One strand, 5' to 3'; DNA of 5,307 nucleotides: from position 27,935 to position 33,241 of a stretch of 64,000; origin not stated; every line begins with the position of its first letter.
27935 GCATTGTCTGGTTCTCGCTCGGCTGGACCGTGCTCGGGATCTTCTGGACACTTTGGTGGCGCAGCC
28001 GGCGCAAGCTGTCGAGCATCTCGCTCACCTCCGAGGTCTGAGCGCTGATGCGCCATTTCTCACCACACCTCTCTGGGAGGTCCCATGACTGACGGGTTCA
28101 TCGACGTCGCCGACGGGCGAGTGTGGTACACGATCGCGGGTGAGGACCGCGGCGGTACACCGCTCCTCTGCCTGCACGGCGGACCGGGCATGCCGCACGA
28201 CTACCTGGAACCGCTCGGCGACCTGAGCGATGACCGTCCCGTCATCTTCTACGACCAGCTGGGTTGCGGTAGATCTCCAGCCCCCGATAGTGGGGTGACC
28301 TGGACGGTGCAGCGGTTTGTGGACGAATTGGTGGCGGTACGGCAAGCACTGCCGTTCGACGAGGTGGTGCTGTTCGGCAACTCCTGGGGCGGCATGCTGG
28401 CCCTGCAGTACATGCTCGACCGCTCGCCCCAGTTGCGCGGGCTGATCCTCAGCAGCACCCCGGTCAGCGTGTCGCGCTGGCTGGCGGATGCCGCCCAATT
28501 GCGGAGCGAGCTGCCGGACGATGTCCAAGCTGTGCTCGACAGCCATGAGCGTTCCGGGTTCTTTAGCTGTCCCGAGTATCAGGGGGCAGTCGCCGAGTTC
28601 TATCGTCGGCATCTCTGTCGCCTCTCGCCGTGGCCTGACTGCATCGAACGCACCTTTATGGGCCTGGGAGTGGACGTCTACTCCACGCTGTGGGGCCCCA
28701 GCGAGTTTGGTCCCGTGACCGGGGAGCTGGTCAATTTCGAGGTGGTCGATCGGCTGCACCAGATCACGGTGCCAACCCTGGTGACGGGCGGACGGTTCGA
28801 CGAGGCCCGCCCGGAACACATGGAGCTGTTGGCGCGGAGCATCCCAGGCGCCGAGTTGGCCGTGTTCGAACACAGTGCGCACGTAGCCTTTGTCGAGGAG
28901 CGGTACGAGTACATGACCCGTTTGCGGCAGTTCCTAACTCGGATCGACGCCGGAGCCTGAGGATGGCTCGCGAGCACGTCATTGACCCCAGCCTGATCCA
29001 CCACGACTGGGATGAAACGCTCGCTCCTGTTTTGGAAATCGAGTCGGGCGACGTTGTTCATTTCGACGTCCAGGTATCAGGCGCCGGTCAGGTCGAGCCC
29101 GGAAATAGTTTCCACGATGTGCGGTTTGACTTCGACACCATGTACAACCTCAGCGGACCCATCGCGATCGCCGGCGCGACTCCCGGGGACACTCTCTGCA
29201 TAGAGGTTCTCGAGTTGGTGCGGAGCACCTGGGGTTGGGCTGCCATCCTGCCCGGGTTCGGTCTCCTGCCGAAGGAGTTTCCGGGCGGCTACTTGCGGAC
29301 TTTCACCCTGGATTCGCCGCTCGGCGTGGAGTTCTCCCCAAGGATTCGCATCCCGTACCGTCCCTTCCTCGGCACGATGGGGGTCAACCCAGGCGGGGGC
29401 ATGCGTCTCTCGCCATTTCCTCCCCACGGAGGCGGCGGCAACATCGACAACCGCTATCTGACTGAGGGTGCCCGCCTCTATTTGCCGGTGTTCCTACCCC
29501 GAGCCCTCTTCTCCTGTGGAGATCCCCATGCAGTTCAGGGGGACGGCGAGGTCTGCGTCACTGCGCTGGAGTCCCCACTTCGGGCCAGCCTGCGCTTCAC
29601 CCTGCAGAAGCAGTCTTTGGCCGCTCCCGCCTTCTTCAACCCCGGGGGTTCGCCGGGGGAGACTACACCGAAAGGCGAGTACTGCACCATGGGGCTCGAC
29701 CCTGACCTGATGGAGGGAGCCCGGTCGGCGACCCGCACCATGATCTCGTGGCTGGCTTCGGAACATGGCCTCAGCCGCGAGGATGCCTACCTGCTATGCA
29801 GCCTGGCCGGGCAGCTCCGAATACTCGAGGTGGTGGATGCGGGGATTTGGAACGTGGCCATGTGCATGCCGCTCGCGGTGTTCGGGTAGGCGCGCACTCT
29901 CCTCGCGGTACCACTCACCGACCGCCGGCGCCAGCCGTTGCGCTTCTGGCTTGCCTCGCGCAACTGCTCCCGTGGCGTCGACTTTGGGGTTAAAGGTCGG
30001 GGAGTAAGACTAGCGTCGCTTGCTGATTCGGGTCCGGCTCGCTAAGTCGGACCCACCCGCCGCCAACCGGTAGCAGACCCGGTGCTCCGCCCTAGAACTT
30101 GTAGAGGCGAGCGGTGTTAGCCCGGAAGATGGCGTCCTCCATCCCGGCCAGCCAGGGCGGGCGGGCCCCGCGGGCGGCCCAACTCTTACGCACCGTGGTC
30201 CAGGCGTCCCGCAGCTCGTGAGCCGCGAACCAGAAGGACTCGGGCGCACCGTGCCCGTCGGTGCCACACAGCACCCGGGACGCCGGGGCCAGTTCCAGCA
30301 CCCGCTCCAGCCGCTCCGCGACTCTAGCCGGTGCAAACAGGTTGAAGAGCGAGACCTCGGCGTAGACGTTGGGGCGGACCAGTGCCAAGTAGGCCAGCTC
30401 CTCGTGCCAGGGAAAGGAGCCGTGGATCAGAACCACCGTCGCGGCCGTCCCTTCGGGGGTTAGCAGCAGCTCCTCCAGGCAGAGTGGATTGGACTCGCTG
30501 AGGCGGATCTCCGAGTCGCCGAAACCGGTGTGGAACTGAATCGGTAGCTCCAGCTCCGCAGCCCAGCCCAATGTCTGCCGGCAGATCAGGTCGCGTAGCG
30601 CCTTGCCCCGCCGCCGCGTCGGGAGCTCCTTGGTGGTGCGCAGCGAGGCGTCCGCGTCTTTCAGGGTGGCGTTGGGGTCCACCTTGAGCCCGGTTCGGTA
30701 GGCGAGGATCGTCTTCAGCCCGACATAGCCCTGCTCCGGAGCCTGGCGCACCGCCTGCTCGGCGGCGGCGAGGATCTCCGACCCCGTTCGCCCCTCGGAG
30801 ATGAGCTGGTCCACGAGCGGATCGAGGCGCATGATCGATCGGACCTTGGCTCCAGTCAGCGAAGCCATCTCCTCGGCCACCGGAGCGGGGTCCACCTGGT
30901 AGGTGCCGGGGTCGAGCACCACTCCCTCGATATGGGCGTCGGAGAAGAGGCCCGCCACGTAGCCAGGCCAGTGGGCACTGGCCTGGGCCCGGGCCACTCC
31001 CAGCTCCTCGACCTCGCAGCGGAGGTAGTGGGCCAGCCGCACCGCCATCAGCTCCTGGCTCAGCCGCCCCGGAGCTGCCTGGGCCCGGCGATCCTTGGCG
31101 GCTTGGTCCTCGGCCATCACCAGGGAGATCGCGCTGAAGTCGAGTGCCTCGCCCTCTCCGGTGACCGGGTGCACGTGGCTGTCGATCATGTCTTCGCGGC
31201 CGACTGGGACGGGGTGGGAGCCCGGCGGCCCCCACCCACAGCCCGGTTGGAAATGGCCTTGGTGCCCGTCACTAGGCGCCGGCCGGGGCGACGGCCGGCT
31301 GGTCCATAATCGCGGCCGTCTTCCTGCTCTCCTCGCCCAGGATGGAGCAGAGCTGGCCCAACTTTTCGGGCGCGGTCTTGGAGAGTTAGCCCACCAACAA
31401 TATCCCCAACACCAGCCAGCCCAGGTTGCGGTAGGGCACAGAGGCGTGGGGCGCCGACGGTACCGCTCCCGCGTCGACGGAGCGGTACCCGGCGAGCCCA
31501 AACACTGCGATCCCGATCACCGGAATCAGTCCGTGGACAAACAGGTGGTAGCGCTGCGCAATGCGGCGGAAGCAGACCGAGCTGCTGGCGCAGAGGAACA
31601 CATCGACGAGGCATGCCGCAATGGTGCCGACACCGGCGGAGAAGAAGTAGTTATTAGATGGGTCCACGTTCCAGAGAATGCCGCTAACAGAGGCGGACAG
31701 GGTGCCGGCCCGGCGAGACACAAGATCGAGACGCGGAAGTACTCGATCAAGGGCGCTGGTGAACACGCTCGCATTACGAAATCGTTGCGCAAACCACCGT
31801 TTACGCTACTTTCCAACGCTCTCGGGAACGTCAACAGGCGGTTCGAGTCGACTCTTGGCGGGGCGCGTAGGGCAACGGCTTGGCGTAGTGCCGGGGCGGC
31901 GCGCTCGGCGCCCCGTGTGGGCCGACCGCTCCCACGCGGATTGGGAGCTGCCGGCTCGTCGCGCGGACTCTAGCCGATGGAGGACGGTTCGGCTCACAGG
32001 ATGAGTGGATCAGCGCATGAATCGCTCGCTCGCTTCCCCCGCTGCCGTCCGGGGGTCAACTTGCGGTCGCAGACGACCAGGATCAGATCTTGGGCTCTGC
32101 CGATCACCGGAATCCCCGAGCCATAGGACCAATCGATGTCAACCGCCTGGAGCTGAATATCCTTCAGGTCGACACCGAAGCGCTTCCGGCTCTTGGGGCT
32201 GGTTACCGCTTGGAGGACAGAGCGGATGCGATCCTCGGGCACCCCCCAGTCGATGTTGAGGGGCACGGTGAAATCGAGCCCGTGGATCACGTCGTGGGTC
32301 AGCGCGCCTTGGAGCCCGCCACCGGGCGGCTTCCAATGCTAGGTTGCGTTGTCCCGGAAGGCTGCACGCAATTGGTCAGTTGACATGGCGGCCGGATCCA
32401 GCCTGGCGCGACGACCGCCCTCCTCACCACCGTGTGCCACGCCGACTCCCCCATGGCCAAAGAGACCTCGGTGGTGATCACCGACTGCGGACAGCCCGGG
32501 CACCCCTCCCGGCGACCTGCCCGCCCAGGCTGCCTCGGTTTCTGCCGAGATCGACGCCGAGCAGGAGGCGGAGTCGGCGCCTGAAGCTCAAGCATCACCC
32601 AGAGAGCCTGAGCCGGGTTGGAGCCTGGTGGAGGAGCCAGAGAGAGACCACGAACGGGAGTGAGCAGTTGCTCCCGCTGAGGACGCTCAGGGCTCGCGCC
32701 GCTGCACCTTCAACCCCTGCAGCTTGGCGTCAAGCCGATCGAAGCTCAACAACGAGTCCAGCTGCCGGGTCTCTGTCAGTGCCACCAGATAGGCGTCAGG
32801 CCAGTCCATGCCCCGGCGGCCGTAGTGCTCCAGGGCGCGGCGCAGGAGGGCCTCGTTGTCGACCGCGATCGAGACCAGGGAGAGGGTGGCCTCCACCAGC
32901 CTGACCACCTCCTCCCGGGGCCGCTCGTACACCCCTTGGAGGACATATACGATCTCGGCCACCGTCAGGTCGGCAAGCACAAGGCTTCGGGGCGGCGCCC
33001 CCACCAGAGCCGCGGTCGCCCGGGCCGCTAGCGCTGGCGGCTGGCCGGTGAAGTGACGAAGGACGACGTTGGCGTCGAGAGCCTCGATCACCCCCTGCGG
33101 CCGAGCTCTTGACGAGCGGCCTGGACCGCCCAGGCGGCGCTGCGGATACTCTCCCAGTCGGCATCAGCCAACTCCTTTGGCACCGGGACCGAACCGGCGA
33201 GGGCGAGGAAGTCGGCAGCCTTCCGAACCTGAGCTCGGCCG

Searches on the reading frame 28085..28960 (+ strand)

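Call 37: search_protein_families(library=pfam, proteins=[window:28085-28960:+], max_evalue=0.0001)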
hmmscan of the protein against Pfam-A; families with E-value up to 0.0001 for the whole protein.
window:28085-28960:+ (291 aa): 3 families
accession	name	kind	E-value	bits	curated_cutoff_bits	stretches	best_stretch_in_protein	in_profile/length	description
PF00561.26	Abhydrolase_1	-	2.6e-24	86.7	25.8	1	26-146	2-123/245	alpha/beta hydrolase fold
PF12697.13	Abhydrolase_6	-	2.8e-17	64.5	26.3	1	27-272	1-210/217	Alpha/beta hydrolase family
PF12146.15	Hydrolase_4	-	2.7e-14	53.5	27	1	52-139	33-129/239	Serine aminopeptidase, S33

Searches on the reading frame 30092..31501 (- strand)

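Call 37: search_protein_families(library=pfam, proteins=[window:30092-31501:-], max_evalue=0.0001)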
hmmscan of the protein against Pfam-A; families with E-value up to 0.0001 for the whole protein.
window:30092-31501:- (469 aa): 1 family
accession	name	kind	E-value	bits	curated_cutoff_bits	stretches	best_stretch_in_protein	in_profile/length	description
PF04909.20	Amidohydro_2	-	1.4e-18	68.1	26.4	1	246-469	94-289/289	Amidohydrolase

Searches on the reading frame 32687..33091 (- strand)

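Call 38: search_protein_families(library=pfam, proteins=[window:32687-33091:-], max_evalue=0.0001)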
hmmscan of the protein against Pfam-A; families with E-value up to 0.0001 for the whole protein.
window:32687-33091:- (134 aa): 1 family
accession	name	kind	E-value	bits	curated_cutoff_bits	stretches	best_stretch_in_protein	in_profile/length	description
PF01850.27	PIN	-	2.4e-10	41.5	23.6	1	5-119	3-112/120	PIN domain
